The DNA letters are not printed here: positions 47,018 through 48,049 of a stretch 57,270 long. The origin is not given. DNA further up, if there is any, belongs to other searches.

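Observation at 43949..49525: Uncharacterised operon: two stand-alone YrdC/Sua5-fold proteins bracketing a PqqC/TenA-like haem-oxygenase-fold protein, an amidohydrolase_2 enzyme and an MFS transporter, under a divergent TetR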

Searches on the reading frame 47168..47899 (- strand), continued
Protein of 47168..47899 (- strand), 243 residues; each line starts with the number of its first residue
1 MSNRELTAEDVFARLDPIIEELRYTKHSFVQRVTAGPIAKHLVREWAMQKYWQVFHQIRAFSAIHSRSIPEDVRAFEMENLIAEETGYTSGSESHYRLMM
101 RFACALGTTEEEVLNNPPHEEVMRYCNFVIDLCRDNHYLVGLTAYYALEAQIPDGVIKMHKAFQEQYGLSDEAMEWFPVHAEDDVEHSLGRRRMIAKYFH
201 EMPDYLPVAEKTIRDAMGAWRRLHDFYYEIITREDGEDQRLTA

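Call 39: search_protein_families(library=pfam, proteins=[L017:743-1876:+, L017:1894-3054:+, L017:3104-3607:+, L017:3622-4815:+, L017:6720-8129:+, L017:8113-8703:+, L017:10076-11152:+, L017:11193-12767:+, L017:12817-13644:-, L017:13656-15518:-], max_evalue=0.001)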
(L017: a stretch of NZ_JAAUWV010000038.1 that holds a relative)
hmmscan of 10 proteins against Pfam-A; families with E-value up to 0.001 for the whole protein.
L017:743-1876:+ (377 aa): 1 family
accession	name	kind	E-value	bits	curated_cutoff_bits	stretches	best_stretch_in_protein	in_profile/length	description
PF00285.26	Citrate_synt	-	5e-95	319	27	1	12-365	2-357/357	Citrate synthase, C-terminal domain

L017:1894-3054:+ (386 aa): 1 family
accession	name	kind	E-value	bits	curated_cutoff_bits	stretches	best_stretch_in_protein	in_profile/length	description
PF07690.21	MFS_1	-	1.7e-36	126.3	33.4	2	9-181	1-176/347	Major Facilitator Superfamily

L017:3104-3607:+ (167 aa): 1 family
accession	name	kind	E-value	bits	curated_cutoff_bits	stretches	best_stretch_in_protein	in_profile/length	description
PF00881.29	Nitroreductase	-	4.5e-16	59.9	23.5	1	3-146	10-166/167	Nitroreductase family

L017:3622-4815:+ (397 aa): 2 families
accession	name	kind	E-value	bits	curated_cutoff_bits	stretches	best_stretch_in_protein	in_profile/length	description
PF00682.25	HMGL-like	-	4.1e-63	213.6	29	1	5-266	1-253/260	HMGL-like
PF22617.1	HCS_D2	-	5.6e-15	55.9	27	1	287-359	1-74/82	Homocitrate synthase post-HMGL domain-like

L017:6720-8129:+ (469 aa): 1 family
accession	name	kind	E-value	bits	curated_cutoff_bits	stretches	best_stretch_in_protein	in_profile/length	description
PF00330.25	Aconitase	-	1.1e-141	473.5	28.7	1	8-454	1-463/463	Aconitase family (aconitate hydratase)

L017:8113-8703:+ (196 aa): 1 family
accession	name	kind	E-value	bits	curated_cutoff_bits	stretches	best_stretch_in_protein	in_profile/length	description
PF00694.25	Aconitase_C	-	2.1e-27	96.5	22.8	1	12-123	10-128/131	Aconitase C-terminal domain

L017:10076-11152:+ (358 aa): 1 family
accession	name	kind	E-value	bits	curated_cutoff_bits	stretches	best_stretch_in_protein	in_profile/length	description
PF00180.25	Iso_dh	-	5.5e-121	404.5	27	1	12-348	2-345/348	Isocitrate/isopropylmalate dehydrogenase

L017:11193-12767:+ (524 aa): 1 family
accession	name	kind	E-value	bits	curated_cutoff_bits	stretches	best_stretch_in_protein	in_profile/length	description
PF00962.28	A_deaminase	-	1.2e-24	87.5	27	1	286-467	148-316/330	Adenosine deaminase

L017:12817-13644:- (275 aa): 4 families
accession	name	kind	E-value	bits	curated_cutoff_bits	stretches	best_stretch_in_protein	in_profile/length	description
PF14805.11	THDPS_N_2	-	3.4e-27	94.8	25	1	4-69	2-67/67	Tetrahydrodipicolinate N-succinyltransferase N-terminal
PF14602.12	Hexapep_2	-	4.1e-14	52.4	27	1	175-209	1-33/34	Hexapeptide repeat of succinyl-transferase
PF00132.30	Hexapep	-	2.9e-12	46.2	27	2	175-209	1-35/36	Bacterial transferase hexapeptide (six repeats)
PF25084.1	LbH_EIF2B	-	8.5e-07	29.4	54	0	146-213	41-104/105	EIF2B subunit epsilon LbH domain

L017:13656-15518:- (620 aa): 5 families
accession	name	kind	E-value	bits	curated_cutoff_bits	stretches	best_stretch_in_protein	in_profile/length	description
PF08335.16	GlnD_UR_UTase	-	6.3e-15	55.9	21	1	1-62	79-141/141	GlnD PII-uridylyltransferase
PF01966.28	HD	-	1.3e-09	38.8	22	1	228-328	16-112/116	HD domain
PF22754.3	bHLH-TF_ACT-like_plant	-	2.2e-05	25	27.6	0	547-593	12-60/75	Plant bHLH transcription factor, ACT-like domain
PF13291.12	ACT_4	-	7.7e-05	23.7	27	0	548-581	9-42/80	ACT domain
PF01842.31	ACT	-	0.00037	20.7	27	0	548-606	3-64/66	ACT domain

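Call 43: find_encoding_contigs(protein=P0011, flank=10000, max_places=3)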
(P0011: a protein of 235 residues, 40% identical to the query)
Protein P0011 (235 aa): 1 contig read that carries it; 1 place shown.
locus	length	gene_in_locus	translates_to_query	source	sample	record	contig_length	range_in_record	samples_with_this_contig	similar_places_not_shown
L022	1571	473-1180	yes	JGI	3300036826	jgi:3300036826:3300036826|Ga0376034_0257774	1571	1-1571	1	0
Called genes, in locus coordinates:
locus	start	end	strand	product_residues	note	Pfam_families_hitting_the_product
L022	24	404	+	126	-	PF00903:Glyoxalase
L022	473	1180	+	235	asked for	PF03070:TENA_THI-4, PF14518:Haem_oxygenas_2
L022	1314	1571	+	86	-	?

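Call 44: find_encoding_contigs(protein=P0008, flank=10000, max_places=3)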
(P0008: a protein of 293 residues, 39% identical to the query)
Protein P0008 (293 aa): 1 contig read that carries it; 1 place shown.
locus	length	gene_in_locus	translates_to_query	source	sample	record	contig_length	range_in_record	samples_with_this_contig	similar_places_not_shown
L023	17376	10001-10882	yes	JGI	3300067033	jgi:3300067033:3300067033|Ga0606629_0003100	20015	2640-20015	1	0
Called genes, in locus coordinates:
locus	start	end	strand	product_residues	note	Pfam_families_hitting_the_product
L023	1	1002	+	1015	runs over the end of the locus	-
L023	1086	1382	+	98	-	PF02604:PhdYeFM_antitox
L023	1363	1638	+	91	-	PF05016:ParE_toxin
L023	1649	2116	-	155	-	-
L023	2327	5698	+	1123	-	-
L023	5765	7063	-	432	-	PF08014:MATCAP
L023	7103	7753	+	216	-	PF13640:2OG-FeII_Oxy_3, PF13661:2OG-FeII_Oxy_4 (weak)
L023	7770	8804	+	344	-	PF01075:Glyco_transf_9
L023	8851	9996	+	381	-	PF00682:HMGL-like, PF22617:HCS_D2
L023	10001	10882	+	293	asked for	PF03070:TENA_THI-4, PF14518:Haem_oxygenas_2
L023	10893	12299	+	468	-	PF00330:Aconitase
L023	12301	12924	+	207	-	PF00694:Aconitase_C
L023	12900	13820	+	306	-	PF00892:EamA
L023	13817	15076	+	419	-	-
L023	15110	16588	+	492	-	PF01554:MatE (weak)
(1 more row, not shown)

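Call 45: find_encoding_contigs(protein=P0013, flank=10000, max_places=3)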
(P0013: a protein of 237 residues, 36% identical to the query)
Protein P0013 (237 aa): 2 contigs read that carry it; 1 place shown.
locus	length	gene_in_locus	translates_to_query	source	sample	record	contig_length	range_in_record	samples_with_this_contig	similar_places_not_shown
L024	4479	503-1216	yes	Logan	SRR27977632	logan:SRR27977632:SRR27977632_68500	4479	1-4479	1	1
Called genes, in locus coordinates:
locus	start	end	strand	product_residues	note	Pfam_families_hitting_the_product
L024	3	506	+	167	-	?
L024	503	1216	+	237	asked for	PF14518:Haem_oxygenas_2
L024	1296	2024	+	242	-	PF01300:Sua5_yciO_yrdC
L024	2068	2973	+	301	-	PF05721:PhyH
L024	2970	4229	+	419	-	PF07690:MFS_1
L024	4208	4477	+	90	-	?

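Call 56: search_protein_families(library=pfam, proteins=[L008:4708-5928:+, L008:5874-6974:+, L008:8086-9234:+, L007:6829-8769:+, L016:4927-6168:+, L016:16770-19121:+, L016:19118-20179:+, L021:11073-13352:+, L021:14035-15072:+, L015:6593-7807:+], max_evalue=0.001)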
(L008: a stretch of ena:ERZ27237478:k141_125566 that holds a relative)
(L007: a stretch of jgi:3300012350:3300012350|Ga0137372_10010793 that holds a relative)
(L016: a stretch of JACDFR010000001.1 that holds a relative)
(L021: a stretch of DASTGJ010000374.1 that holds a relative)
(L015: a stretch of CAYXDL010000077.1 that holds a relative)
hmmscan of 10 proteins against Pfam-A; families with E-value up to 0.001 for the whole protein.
L008:4708-5928:+ (406 aa): 0 families

L008:5874-6974:+ (366 aa): 0 families

L008:8086-9234:+ (382 aa): 1 family
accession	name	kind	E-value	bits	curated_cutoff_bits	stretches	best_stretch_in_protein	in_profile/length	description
PF18603.7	LAL_C2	-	0.00018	22.1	29.4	1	301-375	3-76/78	L-amino acid ligase C-terminal domain 2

L007:6829-8769:+ (647 aa): 1 family
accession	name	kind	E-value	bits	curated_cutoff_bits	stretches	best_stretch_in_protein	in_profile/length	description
PF13531.11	SBP_bac_11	-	2e-15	57.6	25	1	285-585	1-227/227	Bacterial extracellular solute-binding protein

L016:4927-6168:+ (413 aa): 2 families
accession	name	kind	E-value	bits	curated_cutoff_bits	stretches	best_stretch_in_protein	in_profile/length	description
PF00765.23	Autoind_synth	-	1.1e-20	74.4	24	1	202-371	5-171/183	Autoinducer synthase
PF13444.12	Acetyltransf_5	-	0.00077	20.6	22.4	0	214-295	2-86/102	Acetyltransferase (GNAT) domain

L016:16770-19121:+ (783 aa): 1 family
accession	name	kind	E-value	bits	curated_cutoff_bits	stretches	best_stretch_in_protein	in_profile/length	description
PF00528.27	BPD_transp_1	-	1.8e-19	70.6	26.4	2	285-474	4-176/184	Binding-protein-dependent transport system inner membrane component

L016:19118-20179:+ (353 aa): 3 families
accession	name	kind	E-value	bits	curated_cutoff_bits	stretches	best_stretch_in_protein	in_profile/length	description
PF00005.33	ABC_tran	-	2.3e-37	129.1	25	1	22-163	2-136/137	ABC transporter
PF08402.16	TOBE_2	-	9.7e-13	48.5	21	1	277-345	1-73/76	TOBE domain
PF13304.12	AAA_21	-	1.9e-07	31.9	27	1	133-196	235-300/304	AAA domain, putative AbiEii toxin, Type IV TA system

L021:11073-13352:+ (759 aa): 2 families
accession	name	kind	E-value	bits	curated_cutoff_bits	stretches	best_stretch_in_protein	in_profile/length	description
PF00501.34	AMP-binding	-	1.6e-61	208.7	29.9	1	260-614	2-384/384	AMP-binding enzyme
PF13193.12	AMP-binding_C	-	2e-13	51.5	24.5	1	664-740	1-76/76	AMP-binding enzyme C-terminal domain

L021:14035-15072:+ (345 aa): 2 families
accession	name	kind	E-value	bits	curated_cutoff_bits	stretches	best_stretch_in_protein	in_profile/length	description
PF08541.16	ACP_syn_III_C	-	2.5e-07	31.2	26.6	1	254-330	3-78/90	3-Oxoacyl-[acyl-carrier-protein (ACP)] synthase III C terminal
PF08545.16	ACP_syn_III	-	1.4e-05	25.4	24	1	148-220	6-78/80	3-Oxoacyl-[acyl-carrier-protein (ACP)] synthase III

L015:6593-7807:+ (404 aa): 2 families
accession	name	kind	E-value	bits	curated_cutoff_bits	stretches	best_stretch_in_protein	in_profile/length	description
PF13437.12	HlyD_3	-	8.8e-06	26.9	22.2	1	277-342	12-79/106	HlyD family secretion protein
PF16576.10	HlyD_D23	-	1.2e-05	25.1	30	1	281-343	126-188/214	Barrel-sandwich domain of CusB or HlyD membrane-fusion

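Call 57: search_protein_families(library=ncbifam, proteins=[L017:743-1876:+, L017:3104-3607:+, L017:3622-4815:+, L017:6720-8129:+, L017:8113-8703:+, L017:10076-11152:+, L017:11193-12767:+, L017:8727-9407:+, L017:9421-10101:+, L017:5537-6679:+], max_evalue=0.00001)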
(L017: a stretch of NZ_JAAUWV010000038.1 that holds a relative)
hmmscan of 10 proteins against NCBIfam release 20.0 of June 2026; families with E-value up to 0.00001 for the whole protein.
L017:743-1876:+ (377 aa): 22 families
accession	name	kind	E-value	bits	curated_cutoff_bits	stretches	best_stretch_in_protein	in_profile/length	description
TIGR01800.1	cit_synth_II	subfamily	3.7e-92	308.9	421.3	1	11-372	2-358/368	2-methylcitrate synthase/citrate synthase II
NF010639.0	PRK14036.1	equivalog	5.3e-86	288.7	502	1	7-371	5-367/379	citrate synthase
NF041157.1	Cit_synThplmales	equivalog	1.1e-77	261.7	590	1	9-371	5-365/377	citrate synthase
NF010637.0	PRK14034.1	equivalog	1.3e-75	254.7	594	1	11-370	6-359/372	citrate synthase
NF041301.1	Cit_synth_Halo_CitZ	equivalog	1.7e-75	254.4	550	1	11-373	8-370/379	citrate synthase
NF010638.0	PRK14035.1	equivalog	1.2e-74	251.4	572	1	11-373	7-363/372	citrate synthase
NF010636.0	PRK14033.1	equivalog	1.5e-70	237.9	479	1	11-371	12-367/376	bifunctional 2-methylcitrate synthase/citrate synthase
NF009004.0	PRK12349.1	equivalog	1.4e-68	231.5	508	1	4-373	3-368/372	citrate synthase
NF010640.0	PRK14037.1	subfamily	5.2e-67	226.4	504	1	10-371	6-366/377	citrate synthase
NF009006.1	PRK12351.1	equivalog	2.2e-66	223.8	550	1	9-371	7-365/376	bifunctional 2-methylcitrate synthase/citrate synthase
NF004126.0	PRK05614.1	equivalog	9.5e-66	222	505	1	18-371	55-419/430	citrate synthase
NF009005.0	PRK12350.1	subfamily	1.1e-62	212.4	332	1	9-371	5-350/366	citrate synthase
TIGR01798.1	cit_synth_I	equivalog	1.8e-58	198.2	485.15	1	13-371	37-407/412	citrate synthase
NF010635.0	PRK14032.1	subfamily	3.9e-39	134.4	426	1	13-366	40-433/448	citrate synthase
NF007128.0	PRK09569.1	subfamily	9.1e-25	87.2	344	1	47-371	85-426/437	citrate (Si)-synthase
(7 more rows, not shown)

L017:3104-3607:+ (167 aa): 1 family
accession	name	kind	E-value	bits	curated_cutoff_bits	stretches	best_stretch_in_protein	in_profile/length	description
NF008088.0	PRK10828.1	equivalog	2e-22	79.6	183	1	7-155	20-170/183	NAD(P)H nitroreductase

L017:3622-4815:+ (397 aa): 25 families
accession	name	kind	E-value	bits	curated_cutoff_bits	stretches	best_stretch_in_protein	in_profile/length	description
NF002086.0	PRK00915.1-3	equivalog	3.4e-88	296.4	532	1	2-381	3-384/516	2-isopropylmalate synthase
NF002085.0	PRK00915.1-2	subfamily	3.1e-85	286.8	517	1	3-386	11-384/504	2-isopropylmalate synthase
TIGR00973.1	leuA_bact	equivalog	3.3e-82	276.5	598.7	1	5-377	1-375/494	2-isopropylmalate synthase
NF002087.0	PRK00915.1-4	equivalog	1.8e-79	267.6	729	1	3-358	4-362/516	2-isopropylmalate synthase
NF002084.0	PRK00915.1-1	equivalog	5.2e-78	262.9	748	1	4-364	3-365/523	2-isopropylmalate synthase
TIGR02090.1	LEU1_arch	subfamily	5.8e-76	255.9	484.75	1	6-369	1-354/363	isopropylmalate/citramalate/homocitrate synthases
TIGR02660.1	nifV_homocitr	equivalog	9.5e-76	255.4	462.9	1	6-358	2-344/365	homocitrate synthase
TIGR02146.1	LysS_fung_arch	equivalog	3.9e-71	240.1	413.55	1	8-357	1-340/344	homocitrate synthase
NF002088.0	PRK00915.1-5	equivalog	4.7e-71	239.8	697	1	4-373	2-373/514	2-isopropylmalate synthase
NF041069.1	IPMS_Sufob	equivalog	2.3e-67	227.9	600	1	6-380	1-367/371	isopropylmalate synthase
NF042434.1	IPMS_Lepto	equivalog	2.9e-46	158.1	500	1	2-362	2-369/374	2-isopropylmalate synthase LeuA2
TIGR00977.1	citramal_synth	equivalog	2e-43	148.5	450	1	5-334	1-335/526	citramalate synthase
NF042433.1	CitmalDyn_Leptosp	equivalog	1.7e-34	119.3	950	1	3-386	5-388/514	(R)-citramalate synthase CimA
NF002991.1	PRK03739.1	subfamily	3.4e-24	85.4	455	2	170-306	206-340/550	2-isopropylmalate synthase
NF006049.0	PRK08195.1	subfamily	1.3e-22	80.3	229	1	130-291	128-280/344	4-hyroxy-2-oxovalerate/4-hydroxy-2-oxopentanoic acid aldolase,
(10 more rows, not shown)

L017:6720-8129:+ (469 aa): 19 families
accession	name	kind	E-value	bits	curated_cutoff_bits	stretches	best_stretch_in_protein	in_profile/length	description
NF009116.0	PRK12466.1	subfamily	1.3e-164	548.3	531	1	4-463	5-469/472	3-isopropylmalate dehydratase large subunit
NF004016.0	PRK05478.1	subfamily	4.5e-163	543.1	510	1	4-462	4-466/468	3-isopropylmalate dehydratase large subunit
TIGR00170.1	leuC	equivalog_domain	1.7e-147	491.8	560.25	1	6-457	5-461/466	3-isopropylmalate dehydratase large subunit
NF001614.1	PRK00402.1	subfamily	5.5e-99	331.6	385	2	9-300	6-284/415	aconitase/3-isopropylmalate dehydratase large subunit family protein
TIGR01343.1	hacA_fam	subfamily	2.2e-90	303.2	385.7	2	28-300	25-281/412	homoaconitate hydratase family protein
TIGR02086.1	IPMI_arch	subfamily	2.1e-82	277.1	410.15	2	28-299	26-278/411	3-isopropylmalate dehydratase/homoaconitate hydratase family large subunit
NF005558.0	PRK07229.1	equivalog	1.3e-74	252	612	1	7-464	6-417/647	aconitate hydratase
TIGR02083.1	LEU2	equivalog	1.8e-73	247.9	610.65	2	27-300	26-284/419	3-isopropylmalate dehydratase large subunit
NF040615.1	HacA_Meth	equivalog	6.7e-72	242.5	550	2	28-299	26-287/419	homoaconitase large subunit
TIGR01342.1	acon_putative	hypoth_equivalog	2.1e-57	194.8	719.15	2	103-300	91-280/655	putative aconitate hydratase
NF006757.0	PRK09277.1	subfamily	1.2e-41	142.3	686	1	104-458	176-560/888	aconitate hydratase AcnA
TIGR00139.1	h_aconitase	equivalog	1.2e-38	133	529.9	1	33-463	37-458/709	homoaconitase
TIGR01340.1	aconitase_mito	equivalog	2.6e-38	131.9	825.35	1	63-455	90-471/745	aconitate hydratase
NF009520.0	PRK12881.1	subfamily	1.4e-37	128.9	905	1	107-458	177-561/893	aconitate hydratase AcnA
TIGR01341.1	aconitase_1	equivalog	1.3e-34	119.1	945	1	124-457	190-550/876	aconitate hydratase AcnA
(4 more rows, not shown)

L017:8113-8703:+ (196 aa): 13 families
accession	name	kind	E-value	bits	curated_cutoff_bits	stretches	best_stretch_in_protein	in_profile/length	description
NF002458.0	PRK01641.1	subfamily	8e-58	195.3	167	1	8-195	6-191/202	3-isopropylmalate dehydratase small subunit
TIGR00171.1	leuD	equivalog_domain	9e-45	152.8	116.25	1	9-189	7-187/188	3-isopropylmalate dehydratase small subunit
TIGR02087.1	LEUD_arch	subfamily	8.2e-22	77.6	108.95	1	19-155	8-128/157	LeuD/DmdB family oxidoreductase small subunit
NF040604.2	HacB_Meth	equivalog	3.7e-21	75.6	230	1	14-154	7-131/159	homoaconitase small subunit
TIGR02084.1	leud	equivalog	4.7e-19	68.6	245.85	1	19-125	8-102/156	3-isopropylmalate dehydratase small subunit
NF040625.1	HacB2_Meth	equivalog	5.1e-17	61.8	230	1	18-152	12-127/161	homoaconitase small subunit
TIGR00139.1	h_aconitase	equivalog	6.5e-14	51.2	529.9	1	66-125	578-637/709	homoaconitase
NF005558.0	PRK07229.1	equivalog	7.3e-13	47.9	612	1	4-179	465-638/647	aconitate hydratase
NF010629.0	PRK14023.1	equivalog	1.3e-10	41.3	229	1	65-121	45-101/166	homoaconitate hydratase small subunit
TIGR01342.1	acon_putative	hypoth_equivalog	9e-09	34.1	719.15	1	16-128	476-587/655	putative aconitate hydratase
NF006757.0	PRK09277.1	subfamily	1.1e-07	30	686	1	65-127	753-815/888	aconitate hydratase AcnA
NF009520.0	PRK12881.1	subfamily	1.2e-06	26.5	905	1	65-127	758-820/893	aconitate hydratase AcnA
TIGR01341.1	aconitase_1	equivalog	3.7e-06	24.9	945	1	65-127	744-806/876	aconitate hydratase AcnA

L017:10076-11152:+ (358 aa): 16 families
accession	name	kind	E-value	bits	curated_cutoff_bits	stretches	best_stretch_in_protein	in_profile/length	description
TIGR00169.1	leuB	equivalog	2.7e-128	427.9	353.2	1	12-342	2-339/349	3-isopropylmalate dehydrogenase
TIGR02088.1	LEU3_arch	subfamily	1.3e-85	287.5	409.8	1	13-341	2-315/324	isopropylmalate/isohomocitrate dehydrogenases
NF040626.1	AksF2_Meth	equivalog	9.4e-75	251.9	540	1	10-355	2-330/333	homoisocitrate dehydrogenase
NF002898.0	PRK03437.1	equivalog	1.3e-73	248.3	393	1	9-352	4-342/347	3-isopropylmalate dehydrogenase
NF040619.1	AksF_Meth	equivalog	2.5e-73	247.1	500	1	11-339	3-333/343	homoisocitrate dehydrogenase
TIGR02089.1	TTC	equivalog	8.8e-66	222.2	470.4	1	7-353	1-350/352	tartrate dehydrogenase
NF006529.0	PRK08997.1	equivalog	5e-62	209.8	510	1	7-352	1-332/335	isocitrate dehydrogenase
NF006673.0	PRK09222.1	equivalog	4.4e-61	207.3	509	1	8-346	3-332/482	NADP-dependent isocitrate dehydrogenase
NF006048.0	PRK08194.1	equivalog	1.6e-59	201.8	501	1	7-355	1-349/352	tartrate dehydrogenase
NF040855.1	iso_homocit_dh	equivalog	3.9e-58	197.3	680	1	10-355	2-319/345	isocitrate--homoisocitrate dehydrogenase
TIGR00175.1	mito_nad_idh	equivalog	3.9e-54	184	432.4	1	9-352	3-331/334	isocitrate dehydrogenase (NAD(+))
TIGR02924.1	ICDH_alpha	equivalog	3.7e-50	171.4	561.35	1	11-353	2-335/473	isocitrate dehydrogenase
NF005036.0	PRK06451.1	equivalog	1e-36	126.6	484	2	217-339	267-389/412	NADP-dependent isocitrate dehydrogenase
TIGR00183.1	prok_nadp_idh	equivalog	3.5e-32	111.7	567.3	2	217-339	274-396/417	isocitrate dehydrogenase (NADP(+))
NF005425.0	PRK07006.1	equivalog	2.1e-29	102.5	490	2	218-338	275-395/416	NADP-dependent isocitrate dehydrogenase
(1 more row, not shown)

L017:11193-12767:+ (524 aa): 9 families
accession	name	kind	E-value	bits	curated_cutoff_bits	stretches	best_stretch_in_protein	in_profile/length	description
TIGR01430.1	aden_deam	equivalog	9.4e-24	84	216.55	1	332-468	187-313/323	adenosine deaminase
NF006846.0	PRK09358.1-1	equivalog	4.5e-20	71.9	459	1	330-469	192-321/333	adenosine deaminase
NF006854.0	PRK09358.3-1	equivalog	5.6e-16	58.5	530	1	353-472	211-328/344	adenosine deaminase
NF006848.0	PRK09358.1-3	equivalog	3.1e-14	53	426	1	332-466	187-311/325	adenosine deaminase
NF006849.0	PRK09358.1-5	equivalog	3.7e-14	52.6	494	1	352-465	213-324/350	adenosine deaminase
NF006847.0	PRK09358.1-2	equivalog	5.4e-13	48.5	412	1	329-468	202-342/364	adenosine deaminase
NF006850.0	PRK09358.1-6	equivalog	5.7e-11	41.8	419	1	350-470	201-319/334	adenosine deaminase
TIGR01431.1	adm_rel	subfamily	9.8e-11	41.1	315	1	298-467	293-456/479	adenosine deaminase-related growth factor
NF006856.0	PRK09358.3-3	equivalog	6.7e-07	28.7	510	1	378-462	227-312/316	adenosine deaminase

L017:8727-9407:+ (226 aa): 1 family
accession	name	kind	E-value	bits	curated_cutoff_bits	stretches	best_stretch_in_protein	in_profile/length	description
TIGR00057.1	TIGR00057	equivalog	3.9e-07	29.5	123.2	1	9-205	14-198/202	L-threonylcarbamoyladenylate synthase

L017:9421-10101:+ (226 aa): 2 families
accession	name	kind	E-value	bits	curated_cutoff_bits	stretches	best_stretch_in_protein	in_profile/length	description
TIGR00057.1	TIGR00057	equivalog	3.8e-42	143.8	123.2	1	4-187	10-193/202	L-threonylcarbamoyladenylate synthase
NF007919.1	PRK10634.1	equivalog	7.4e-19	67.9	175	1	9-176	2-171/176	L-threonylcarbamoyladenylate synthase type 1 TsaC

L017:5537-6679:+ (380 aa): 0 families
